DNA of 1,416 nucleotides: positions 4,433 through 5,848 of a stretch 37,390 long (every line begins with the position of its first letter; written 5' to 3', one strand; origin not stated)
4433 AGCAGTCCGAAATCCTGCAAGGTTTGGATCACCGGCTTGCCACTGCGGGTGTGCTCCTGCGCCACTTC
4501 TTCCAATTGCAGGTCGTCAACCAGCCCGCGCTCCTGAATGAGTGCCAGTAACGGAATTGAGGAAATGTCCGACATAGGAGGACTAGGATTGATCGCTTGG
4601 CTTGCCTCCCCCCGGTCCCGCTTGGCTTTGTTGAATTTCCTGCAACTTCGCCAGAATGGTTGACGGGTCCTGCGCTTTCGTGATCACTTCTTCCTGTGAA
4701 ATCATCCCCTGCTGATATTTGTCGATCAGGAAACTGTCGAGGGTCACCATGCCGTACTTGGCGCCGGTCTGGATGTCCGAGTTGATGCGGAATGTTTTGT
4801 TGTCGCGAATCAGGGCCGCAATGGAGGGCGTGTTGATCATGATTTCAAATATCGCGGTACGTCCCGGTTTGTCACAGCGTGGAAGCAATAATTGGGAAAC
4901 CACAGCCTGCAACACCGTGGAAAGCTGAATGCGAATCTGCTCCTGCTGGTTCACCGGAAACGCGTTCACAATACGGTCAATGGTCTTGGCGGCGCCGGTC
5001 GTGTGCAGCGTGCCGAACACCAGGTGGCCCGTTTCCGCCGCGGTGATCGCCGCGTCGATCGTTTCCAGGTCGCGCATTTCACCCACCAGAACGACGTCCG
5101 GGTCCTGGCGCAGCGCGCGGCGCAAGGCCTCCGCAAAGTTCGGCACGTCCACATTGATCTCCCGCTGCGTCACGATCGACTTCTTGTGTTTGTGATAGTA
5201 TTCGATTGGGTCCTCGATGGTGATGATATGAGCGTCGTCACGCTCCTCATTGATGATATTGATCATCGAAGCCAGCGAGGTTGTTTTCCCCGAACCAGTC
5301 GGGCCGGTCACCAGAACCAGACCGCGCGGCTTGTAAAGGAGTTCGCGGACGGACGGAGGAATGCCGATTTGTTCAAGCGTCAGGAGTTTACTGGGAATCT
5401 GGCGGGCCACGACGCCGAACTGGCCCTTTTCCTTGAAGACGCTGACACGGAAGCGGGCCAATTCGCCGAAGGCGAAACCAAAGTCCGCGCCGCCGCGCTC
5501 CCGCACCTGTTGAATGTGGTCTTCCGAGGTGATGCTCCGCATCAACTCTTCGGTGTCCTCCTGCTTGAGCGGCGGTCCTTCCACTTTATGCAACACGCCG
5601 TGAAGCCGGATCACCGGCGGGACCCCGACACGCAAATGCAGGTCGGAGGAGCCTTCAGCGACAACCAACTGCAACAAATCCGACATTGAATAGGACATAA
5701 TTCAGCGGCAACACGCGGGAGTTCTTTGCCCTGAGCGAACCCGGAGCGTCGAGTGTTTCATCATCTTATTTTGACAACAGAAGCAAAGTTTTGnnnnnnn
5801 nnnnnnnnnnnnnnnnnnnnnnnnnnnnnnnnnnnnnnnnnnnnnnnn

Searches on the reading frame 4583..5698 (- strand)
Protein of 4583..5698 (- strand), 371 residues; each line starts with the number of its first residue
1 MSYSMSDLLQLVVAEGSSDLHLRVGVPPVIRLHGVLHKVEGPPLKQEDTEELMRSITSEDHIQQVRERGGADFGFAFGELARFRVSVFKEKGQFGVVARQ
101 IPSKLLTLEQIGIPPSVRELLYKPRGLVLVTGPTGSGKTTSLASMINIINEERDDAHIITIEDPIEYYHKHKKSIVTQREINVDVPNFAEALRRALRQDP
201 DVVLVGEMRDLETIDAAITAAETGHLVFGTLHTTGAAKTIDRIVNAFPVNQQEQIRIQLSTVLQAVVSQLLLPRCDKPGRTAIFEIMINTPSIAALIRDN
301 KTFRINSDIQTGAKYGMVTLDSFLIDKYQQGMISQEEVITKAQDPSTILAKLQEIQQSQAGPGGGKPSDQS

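Call 29: search_protein_families(library=pfam, proteins=[window:4583-5698:-], max_evalue=0.01)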
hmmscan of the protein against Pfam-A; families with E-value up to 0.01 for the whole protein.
window:4583-5698:- (371 aa): 16 families
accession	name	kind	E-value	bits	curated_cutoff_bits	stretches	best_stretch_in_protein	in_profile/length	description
PF00437.27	T2SSE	-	2.6e-52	178.2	24.9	1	8-287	15-320/370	Type II/IV secretion system protein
PF13604.12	AAA_30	-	2.3e-05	24.7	27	1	117-152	10-45/191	AAA domain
PF13401.12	AAA_22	-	3.5e-05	24.5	27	1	124-164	4-44/130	AAA domain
PF13191.12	AAA_16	-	0.00025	22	32.6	1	126-220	25-126/167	AAA ATPase domain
PF13086.12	AAA_11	-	0.001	19.4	27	1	123-232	15-115/257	AAA domain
PF25199.1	nSTAND_NTPase5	-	0.0012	19.2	34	1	124-170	40-85/145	Novel STAND NTPase 5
PF00265.24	TK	-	0.0013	19.1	20.6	1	127-250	3-130/176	Thymidine kinase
PF04851.21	ResIII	-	0.0015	18.9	22.5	1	124-238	22-141/164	Type III restriction enzyme, res subunit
PF13555.12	AAA_29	-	0.0026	17.9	27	1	122-148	19-45/61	P-loop containing region of AAA domain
PF00448.28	SRP54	-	0.0043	17.1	22.7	1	128-160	4-36/196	SRP54-type protein, GTPase domain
PF20720.3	nSTAND3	-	0.0046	17.1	27.2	1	124-175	16-68/155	Novel STAND NTPase 3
PF02492.25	cobW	-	0.0047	17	20.7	0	128-166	3-38/180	CobW/HypB/UreG, nucleotide-binding domain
PF03266.21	NTPase_1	-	0.0059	16.9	23.9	0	128-151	2-25/168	NTPase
PF12775.13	AAA_7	-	0.0064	16.5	25.8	0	119-159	27-67/181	P-loop containing dynein motor region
PF13476.12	AAA_23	-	0.007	17.4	27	0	125-143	19-37/201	AAA domain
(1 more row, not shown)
